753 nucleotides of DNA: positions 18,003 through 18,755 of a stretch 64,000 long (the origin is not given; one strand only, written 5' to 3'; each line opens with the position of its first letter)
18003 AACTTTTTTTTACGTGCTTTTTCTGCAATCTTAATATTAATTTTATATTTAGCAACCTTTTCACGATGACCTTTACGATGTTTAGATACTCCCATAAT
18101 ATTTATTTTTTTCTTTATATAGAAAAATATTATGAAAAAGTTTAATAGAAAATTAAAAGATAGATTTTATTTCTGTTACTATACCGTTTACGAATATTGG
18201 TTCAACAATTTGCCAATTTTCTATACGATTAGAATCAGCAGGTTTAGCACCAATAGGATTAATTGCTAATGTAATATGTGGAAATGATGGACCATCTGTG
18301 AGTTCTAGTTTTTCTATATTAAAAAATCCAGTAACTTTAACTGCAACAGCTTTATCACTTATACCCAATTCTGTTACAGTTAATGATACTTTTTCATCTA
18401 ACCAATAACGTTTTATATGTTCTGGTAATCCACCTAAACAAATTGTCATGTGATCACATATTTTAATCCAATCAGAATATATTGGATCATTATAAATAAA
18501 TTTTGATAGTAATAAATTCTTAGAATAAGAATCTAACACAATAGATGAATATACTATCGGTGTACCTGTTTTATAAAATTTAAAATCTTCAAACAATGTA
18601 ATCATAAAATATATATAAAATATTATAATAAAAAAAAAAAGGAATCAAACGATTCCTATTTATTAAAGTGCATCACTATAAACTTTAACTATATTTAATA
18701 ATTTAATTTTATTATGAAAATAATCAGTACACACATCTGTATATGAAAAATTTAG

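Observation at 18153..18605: Minimal 2H phosphoesterase (two HxTx motifs), a candidate Acb1-like cyclic-nucleotide/RNA-end processing enzyme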

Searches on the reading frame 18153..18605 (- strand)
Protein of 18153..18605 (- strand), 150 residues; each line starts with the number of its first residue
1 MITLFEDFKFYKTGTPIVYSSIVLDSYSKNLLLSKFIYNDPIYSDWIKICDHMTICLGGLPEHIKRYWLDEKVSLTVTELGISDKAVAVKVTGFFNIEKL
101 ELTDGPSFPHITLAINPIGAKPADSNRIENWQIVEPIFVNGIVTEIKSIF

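Call 3: search_protein_families(library=pfam, proteins=[window:18153-18605:-], max_evalue=10)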
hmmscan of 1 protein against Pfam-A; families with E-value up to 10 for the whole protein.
window:18153-18605:- (150 aa): 1 family
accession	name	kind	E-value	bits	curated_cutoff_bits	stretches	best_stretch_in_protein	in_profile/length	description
PF08302.16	tRNA_lig_CPD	-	0.082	12.8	23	1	71-130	162-218/250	Fungal tRNA ligase phosphodiesterase domain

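Call 4: search_protein_families(library=phrogs, proteins=[window:18153-18605:-], max_evalue=10)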
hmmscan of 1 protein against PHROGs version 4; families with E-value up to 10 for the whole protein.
window:18153-18605:- (150 aa): 1 family
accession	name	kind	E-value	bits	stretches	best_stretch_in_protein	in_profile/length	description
phrog_36523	-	unknown function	0.012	16.6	1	19-140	4-115/134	-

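Call 5: search_solved_structures(query=window:18153-18605:-, max_evalue=10, show_alignments=3)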
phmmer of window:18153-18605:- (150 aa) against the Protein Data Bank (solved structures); distinct sequences matched with E-value up to 10: 1.
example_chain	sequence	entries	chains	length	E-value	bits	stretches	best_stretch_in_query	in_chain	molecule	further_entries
1pmt_A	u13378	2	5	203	0.65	12.9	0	18-58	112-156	GLUTATHIONE TRANSFERASE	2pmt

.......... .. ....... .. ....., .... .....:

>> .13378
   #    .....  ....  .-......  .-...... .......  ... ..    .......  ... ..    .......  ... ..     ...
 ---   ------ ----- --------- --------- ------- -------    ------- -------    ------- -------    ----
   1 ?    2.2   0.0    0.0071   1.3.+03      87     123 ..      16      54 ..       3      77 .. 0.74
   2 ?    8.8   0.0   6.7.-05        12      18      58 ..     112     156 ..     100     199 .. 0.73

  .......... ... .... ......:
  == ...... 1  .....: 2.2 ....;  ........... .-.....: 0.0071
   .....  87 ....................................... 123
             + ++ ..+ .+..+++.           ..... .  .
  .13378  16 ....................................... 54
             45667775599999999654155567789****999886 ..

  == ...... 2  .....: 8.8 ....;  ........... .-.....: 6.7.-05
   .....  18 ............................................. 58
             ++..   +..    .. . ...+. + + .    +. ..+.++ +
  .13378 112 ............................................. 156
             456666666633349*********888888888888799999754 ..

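Call 8: search_dna_similar(query=window:18153-18605:-, collection=phages, mode=protein, max_evalue=1)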
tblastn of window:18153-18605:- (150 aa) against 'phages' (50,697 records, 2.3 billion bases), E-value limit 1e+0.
Records with a match: 30; places in all: 30; records where one place covers at least 80% of the query: 11.
Best place of each record, by identity: <60% 30.
By first word of the organism name: Prevotella 15; Bacteroides 14; Kolpuevirus 1.
By host as written in the record: Prevotella sp. 15; Bacteroides intestinalis DSM 108646 14; Bacteroides cellulosilyticus 1.
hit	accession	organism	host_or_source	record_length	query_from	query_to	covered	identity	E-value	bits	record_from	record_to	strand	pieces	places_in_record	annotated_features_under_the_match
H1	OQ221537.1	Bacteroides phage PhiCrAssBcn2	Bacteroides intestinalis DSM 108646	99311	5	139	90%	29.6%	2e-4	46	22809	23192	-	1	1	hypothetical protein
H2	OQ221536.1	Bacteroides phage PhiCrAssBcn1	Bacteroides intestinalis DSM 108646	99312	5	139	90%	29.6%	2e-4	46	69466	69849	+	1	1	hypothetical protein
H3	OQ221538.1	Bacteroides phage PhiCrAssBcn3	Bacteroides intestinalis DSM 108646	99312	5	139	90%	29.6%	2e-4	46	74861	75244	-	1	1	hypothetical protein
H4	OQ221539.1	Bacteroides phage PhiCrAssBcn4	Bacteroides intestinalis DSM 108646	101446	5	139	90%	29.6%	2e-4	46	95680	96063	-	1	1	hypothetical protein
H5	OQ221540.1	Bacteroides phage PhiCrAssBcn5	Bacteroides intestinalis DSM 108646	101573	5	139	90%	29.6%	2e-4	46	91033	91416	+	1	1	hypothetical protein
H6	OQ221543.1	Bacteroides phage PhiCrAssBcn8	Bacteroides intestinalis DSM 108646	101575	5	139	90%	29.6%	2e-4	46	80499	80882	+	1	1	hypothetical protein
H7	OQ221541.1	Bacteroides phage PhiCrAssBcn6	Bacteroides intestinalis DSM 108646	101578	5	139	90%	29.6%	2e-4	46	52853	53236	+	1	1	hypothetical protein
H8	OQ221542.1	Bacteroides phage PhiCrAssBcn7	Bacteroides intestinalis DSM 108646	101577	5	139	90%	29.6%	2e-4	46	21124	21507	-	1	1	hypothetical protein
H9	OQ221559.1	Bacteroides phage PhiCrAssBcn24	Bacteroides intestinalis DSM 108646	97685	5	139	90%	29.6%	2e-4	46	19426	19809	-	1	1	hypothetical protein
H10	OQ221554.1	Bacteroides phage PhiCrAssBcn19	Bacteroides intestinalis DSM 108646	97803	5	139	90%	29.6%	2e-4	46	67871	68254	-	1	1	hypothetical protein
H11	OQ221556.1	Bacteroides phage PhiCrAssBcn21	Bacteroides intestinalis DSM 108646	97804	5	139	90%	29.6%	2e-4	46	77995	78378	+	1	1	hypothetical protein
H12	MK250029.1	Prevotella phage Lak-C1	Prevotella sp.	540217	44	142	66%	30.4%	4e-3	42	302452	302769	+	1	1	record has no annotation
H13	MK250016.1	Prevotella phage Lak-A1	Prevotella sp.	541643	44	142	66%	29.5%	1e-2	40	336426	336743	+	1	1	record has no annotation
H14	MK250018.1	Prevotella phage Lak-A1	Prevotella sp.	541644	44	142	66%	29.5%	1e-2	40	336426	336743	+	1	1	record has no annotation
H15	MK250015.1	Prevotella phage Lak-A1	Prevotella sp.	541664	44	142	66%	29.5%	1e-2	40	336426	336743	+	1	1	record has no annotation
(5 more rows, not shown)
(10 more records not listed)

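Call 11: find_homologous_proteins(query=window:18153-18605:-, max_evalue=0.01)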
Query window:18153-18605:- (150 aa): 71 proteins with E <= 0.01 among 98 candidates.
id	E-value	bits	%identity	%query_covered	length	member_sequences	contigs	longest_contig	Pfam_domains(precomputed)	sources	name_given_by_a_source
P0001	1.2e-95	335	100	100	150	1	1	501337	-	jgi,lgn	jgi:hypothetical protein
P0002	6.3e-83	294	89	99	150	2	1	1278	-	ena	-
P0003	1.9e-70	253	77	100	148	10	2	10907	-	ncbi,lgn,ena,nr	ncbi:hypothetical protein M0Q97_06815 [Candidatus Dojkabacteria bacterium]|nr:hypothetical protein [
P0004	5.2e-68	245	75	100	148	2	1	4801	-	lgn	-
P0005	5.7e-68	245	75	100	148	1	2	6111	-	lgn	-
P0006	1.0e-65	238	72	100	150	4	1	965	-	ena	-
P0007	2.3e-64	234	76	94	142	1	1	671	-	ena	-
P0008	1.0e-60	222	69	98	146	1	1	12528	-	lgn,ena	-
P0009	4.4e-59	216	68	97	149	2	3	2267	-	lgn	-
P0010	1.2e-58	215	66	97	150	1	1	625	-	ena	-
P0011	4.1e-58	213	68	98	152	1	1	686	-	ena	-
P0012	1.2e-57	212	67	98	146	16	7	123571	-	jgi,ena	-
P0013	8.8e-57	209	63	97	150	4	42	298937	-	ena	-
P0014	1.9e-56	208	68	97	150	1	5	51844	-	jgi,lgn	-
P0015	2.2e-56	208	64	97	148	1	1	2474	-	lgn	-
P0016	2.8e-56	207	67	98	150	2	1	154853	-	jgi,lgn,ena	-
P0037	4.9e-53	197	62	99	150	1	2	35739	PF08302.17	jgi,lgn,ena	-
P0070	5.0e-16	77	40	98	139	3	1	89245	-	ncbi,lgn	-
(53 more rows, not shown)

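Call 14: search_solved_structures(query=A1, max_evalue=10, show_alignments=4)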
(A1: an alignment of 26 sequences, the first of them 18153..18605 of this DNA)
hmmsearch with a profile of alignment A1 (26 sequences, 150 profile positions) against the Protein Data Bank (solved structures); distinct sequences matched with E-value up to 10: 6.
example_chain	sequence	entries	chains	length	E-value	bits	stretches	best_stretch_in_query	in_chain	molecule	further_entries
2okl_A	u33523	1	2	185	0.095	15.7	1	59-93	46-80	Peptide deformylase 2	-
1zwt_A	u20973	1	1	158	0.2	14.7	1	64-129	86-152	Major structural subunit of bundle-forming pilus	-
2vt2_A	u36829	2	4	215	1.2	12.1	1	62-118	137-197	REDOX-SENSING TRANSCRIPTIONAL REPRESSOR REX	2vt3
4lqx_A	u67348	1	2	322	1.8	11.6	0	41-80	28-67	TENA/THI-4 domain-containing protein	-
7p48_T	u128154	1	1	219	2.8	11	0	70-102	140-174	50S ribosomal protein L25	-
4wce_S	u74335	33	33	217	2.8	11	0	70-102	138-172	50S ribosomal protein L25 | Large ribosomal subunit protein bL25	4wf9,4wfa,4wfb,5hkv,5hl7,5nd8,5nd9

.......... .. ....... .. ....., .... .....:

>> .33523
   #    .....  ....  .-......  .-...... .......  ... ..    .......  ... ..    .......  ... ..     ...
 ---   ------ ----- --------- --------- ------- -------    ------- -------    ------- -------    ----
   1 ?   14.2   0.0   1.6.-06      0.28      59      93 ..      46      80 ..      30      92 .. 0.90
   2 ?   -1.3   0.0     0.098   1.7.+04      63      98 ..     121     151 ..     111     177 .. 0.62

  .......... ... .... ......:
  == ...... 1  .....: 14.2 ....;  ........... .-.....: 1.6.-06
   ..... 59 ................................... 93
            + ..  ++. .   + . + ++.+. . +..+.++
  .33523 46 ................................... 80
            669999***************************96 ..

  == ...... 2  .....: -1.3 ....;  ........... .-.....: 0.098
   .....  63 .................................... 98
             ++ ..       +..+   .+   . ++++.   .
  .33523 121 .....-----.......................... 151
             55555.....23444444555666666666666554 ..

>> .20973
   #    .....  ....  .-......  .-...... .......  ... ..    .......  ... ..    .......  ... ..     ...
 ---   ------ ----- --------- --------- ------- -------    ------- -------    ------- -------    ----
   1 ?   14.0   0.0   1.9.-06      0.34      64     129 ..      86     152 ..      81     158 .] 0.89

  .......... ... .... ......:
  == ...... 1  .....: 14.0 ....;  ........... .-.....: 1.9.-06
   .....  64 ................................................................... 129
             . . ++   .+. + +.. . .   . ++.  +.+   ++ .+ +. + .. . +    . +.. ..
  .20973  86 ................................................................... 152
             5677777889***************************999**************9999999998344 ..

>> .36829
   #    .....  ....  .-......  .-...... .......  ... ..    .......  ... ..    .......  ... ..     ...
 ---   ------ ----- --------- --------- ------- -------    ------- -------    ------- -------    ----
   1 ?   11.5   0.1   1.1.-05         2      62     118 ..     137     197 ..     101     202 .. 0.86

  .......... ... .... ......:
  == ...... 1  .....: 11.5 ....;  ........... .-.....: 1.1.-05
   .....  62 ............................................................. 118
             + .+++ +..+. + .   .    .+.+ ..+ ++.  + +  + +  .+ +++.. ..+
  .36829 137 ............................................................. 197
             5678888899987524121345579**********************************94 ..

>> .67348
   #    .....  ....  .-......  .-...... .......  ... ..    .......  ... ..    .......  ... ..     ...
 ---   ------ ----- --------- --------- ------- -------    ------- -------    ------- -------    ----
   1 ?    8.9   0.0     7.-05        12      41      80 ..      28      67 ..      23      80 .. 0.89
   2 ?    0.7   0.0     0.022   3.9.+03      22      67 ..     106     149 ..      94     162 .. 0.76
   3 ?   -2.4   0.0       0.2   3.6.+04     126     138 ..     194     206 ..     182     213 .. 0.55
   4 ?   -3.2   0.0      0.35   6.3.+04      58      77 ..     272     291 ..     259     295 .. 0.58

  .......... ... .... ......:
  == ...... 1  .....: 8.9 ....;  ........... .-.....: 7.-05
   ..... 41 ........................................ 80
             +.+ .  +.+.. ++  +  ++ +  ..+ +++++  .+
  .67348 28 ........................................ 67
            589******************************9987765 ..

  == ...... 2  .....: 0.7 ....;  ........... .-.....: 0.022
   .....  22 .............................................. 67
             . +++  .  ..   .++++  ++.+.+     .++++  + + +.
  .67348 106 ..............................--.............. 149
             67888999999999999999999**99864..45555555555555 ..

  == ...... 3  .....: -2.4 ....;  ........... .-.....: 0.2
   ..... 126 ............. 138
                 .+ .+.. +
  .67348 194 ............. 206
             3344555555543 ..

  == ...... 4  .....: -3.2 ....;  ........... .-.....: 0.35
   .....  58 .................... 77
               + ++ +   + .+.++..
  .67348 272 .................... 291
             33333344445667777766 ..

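Call 15: search_protein_families(library=pfam, alignment_id=A1, max_evalue=1)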
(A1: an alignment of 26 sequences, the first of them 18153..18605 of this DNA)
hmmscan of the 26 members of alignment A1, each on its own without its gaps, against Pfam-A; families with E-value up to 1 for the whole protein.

A. member 1, window:18153-18605:- (150 aa): 1 family
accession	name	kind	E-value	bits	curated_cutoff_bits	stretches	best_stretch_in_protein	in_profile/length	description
PF08302.16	tRNA_lig_CPD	-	0.082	12.8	23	1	71-130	162-218/250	Fungal tRNA ligase phosphodiesterase domain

B. families by the number of members that match (of 26 scanned): 11 families
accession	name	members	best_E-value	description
PF08302.16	tRNA_lig_CPD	17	1.4e-05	Fungal tRNA ligase phosphodiesterase domain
PF23981.1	DUF7305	3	0.082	Domain of unknown function (DUF7305)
PF13563.12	2_5_RNA_ligase2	1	0.001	2'-5' RNA ligase superfamily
PF02184.22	HAT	1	0.036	HAT (Half-A-TPR) repeat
PF24619.1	Ig_SibA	1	0.077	SibA-like, immunoglobulin-like domain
PF07752.16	S-layer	1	0.09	S-layer protein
PF09479.16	Flg_new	1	0.1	Listeria-Bacteroides repeat domain (List_Bact_rpt)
PF23440.1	BROMI_C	1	0.11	Broad-minded protein Rab TBC domain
PF21576.2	T6SS_Tgi2PP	1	0.13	T6SS, Immunity protein Tgi2PP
PF16293.11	zf-C2H2_9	1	0.15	C2H2 type zinc-finger (1 copy)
PF17481.7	Phage_sheath_domII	1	0.17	Phage tail sheath protein beta-sandwich domain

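Call 16: find_encoding_contigs(protein=window:18153-18605:-, flank=10000, max_places=3)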
Protein window:18153-18605:- (150 aa): no gene with exactly this product is on record in the collection.

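Call 17: find_encoding_contigs(protein=P0001, flank=10000, max_places=3)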
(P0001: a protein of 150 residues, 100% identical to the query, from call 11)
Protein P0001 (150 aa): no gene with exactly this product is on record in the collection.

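Call 18: predict_structure(alignment_id=A1)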
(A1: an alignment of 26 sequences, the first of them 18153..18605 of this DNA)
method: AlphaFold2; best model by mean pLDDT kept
length: 150 residues; sequences in the alignment: 26
mean_pLDDT: 86.0   pTM: 0.79
mean pLDDT of the five models: 86.0, 83.6, 82.6, 80.0, 67.2
residues with pLDDT >= 90: 94; 70-90: 30; 50-70: 13; < 50: 13
segments of 3 or more residues with pLDDT < 50: 1-13
pLDDT, mean of each block of 10 residues (from residue 1): 39 67 97 97 95 89 90 97 97 80 74 95 92 98 84
secondary structure, 60 per line:
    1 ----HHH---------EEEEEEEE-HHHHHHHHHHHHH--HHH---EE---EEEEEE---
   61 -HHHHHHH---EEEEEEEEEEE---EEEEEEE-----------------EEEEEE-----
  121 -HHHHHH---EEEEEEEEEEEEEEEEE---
elements in order: E17-24 H26-38 E52-57 H62-68 E72-82 E86-92 E110-115 H122-127 E131-147

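Call 20: fold_search(model_id=the predicted structure, library=pdb)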
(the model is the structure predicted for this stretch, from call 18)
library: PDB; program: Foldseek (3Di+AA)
matches with E <= 10: 520; with E <= 0.001: 43
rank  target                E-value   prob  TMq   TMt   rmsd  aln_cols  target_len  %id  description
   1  4wc9                  4.4e-05  1.00  0.62  0.46   7.1       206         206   13  Catalytic domain of mouse 2',3'-cyclic nucleotide 3'- phosphodiesterase, with mutation F235L (released 2015-09-23)
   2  4wdg                  4.4e-05  1.00  0.63  0.46   6.7       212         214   14  Catalytic domain of mouse 2',3'-cyclic nucleotide 3'- phosphodiesterase, with mutation V321A, complexed with 2',5'-ADP (released 2015-09-23)
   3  7qzk                  4.6e-05  1.00  0.68  0.49   5.9       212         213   14  Crystal structure of mouse CNPase catalytic domain, V318I mutant (released 2023-02-15)
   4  2ypc                  4.6e-05  1.00  0.64  0.46   6.3       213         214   13  Catalytic domain of mouse 2',3'-cyclic nucleotide 3'- phosphodiesterase, with mutation H309S, crystallized with 2',3-(SP (released 2013-07-10)
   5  2yp0                  4.9e-05  1.00  0.63  0.47   6.7       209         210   13  Catalytic domain of mouse 2',3'-cyclic nucleotide 3'- phosphodiesterase, crystallized with 2'-AMPS (released 2013-07-10)
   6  4wdf                  9.5e-05  1.00  0.63  0.46   6.8       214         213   13  Catalytic domain of mouse 2',3'-cyclic nucleotide 3'- phosphodiesterase, with mutation V321A, complexed with 2',5'-ADP (released 2015-09-23)
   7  2xmi                  1.0e-04  1.00  0.62  0.45   7.1       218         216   14  Catalytic domain of mouse 2',3'-cyclic nucleotide 3'- phosphodiesterase, complexed with citrate (released 2011-08-10)
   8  4wde_A                1.1e-04  1.00  0.65  0.47   5.5       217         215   10  Catalytic domain of mouse 2',3'-cyclic nucleotide 3'- phosphodiesterase, with mutation T311A (released 2015-09-23)
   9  4wca                  1.3e-04  1.00  0.67  0.50   5.1       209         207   11  Catalytic domain of mouse 2',3'-cyclic nucleotide 3'- phosphodiesterase, with mutation H230Q, complexed with citrate (released 2015-09-23)
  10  4wde_B                1.3e-04  1.00  0.64  0.47   6.0       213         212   11  Catalytic domain of mouse 2',3'-cyclic nucleotide 3'- phosphodiesterase, with mutation T311A (released 2015-09-23)
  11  4wbi                  1.4e-04  1.00  0.62  0.46   5.8       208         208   12  Catalytic domain of mouse 2',3'-cyclic nucleotide 3'- phosphodiesterase, with mutations H230Q and H309Q (released 2015-09-23)
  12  2yq9                  1.4e-04  1.00  0.62  0.46   7.5       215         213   14  Catalytic domain of mouse 2',3'-cyclic nucleotide 3'- phosphodiesterase, with mutation V321A, crystallized with 2'-AMP (released 2013-07-10)
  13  3zbs                  1.5e-04  1.00  0.64  0.48   6.9       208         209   14  Catalytic domain of mouse 2',3'-cyclic nucleotide 3'- phosphodiesterase, with mutation V321A, crystallized with 2'-AMPS (released 2013-07-10)
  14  2ype                  1.5e-04  1.00  0.62  0.45   6.5       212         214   12  Catalytic domain of mouse 2',3'-cyclic nucleotide 3'- phosphodiesterase, with mutation H309S, crystallized with 2',3'- c (released 2013-07-10)
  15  4wbl                  1.6e-04  1.00  0.65  0.48   6.7       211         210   14  Catalytic domain of mouse 2',3'-cyclic nucleotide 3'- phosphodiesterase, with mutation F235A (released 2015-09-23)
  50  6u05                  3.7e-03  1.00  0.51  0.21   9.5       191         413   12  Crystal Structure of Fungal RNA Kinase (released 2019-11-06)
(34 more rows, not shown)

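Call 21: find_encoding_contigs(protein=P0013, flank=10000, max_places=3)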
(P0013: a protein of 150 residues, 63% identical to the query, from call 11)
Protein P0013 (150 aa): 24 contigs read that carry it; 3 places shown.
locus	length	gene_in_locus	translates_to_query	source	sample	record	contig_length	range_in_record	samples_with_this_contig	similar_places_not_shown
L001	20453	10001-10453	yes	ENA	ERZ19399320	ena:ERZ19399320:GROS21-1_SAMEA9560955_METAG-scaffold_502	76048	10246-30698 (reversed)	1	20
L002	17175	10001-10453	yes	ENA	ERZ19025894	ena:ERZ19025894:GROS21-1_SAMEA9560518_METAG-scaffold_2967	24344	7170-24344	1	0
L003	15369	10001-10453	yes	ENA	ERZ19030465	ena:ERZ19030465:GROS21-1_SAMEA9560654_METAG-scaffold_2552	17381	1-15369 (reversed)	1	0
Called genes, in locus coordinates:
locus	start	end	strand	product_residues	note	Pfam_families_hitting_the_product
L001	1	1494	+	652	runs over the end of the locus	-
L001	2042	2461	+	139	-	-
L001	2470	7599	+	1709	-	-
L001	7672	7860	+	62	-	-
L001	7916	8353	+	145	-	-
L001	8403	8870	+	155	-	PF18894:PhageMetallopep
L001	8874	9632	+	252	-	-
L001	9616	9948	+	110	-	-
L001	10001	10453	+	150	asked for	-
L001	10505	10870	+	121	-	-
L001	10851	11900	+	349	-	-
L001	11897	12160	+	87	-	-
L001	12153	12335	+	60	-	-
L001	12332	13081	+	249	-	PF10021:PARG_cat_microb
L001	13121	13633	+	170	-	-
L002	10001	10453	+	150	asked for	-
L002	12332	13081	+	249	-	PF10021:PARG_cat_microb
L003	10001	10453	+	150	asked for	-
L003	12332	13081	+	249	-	PF10021:PARG_cat_microb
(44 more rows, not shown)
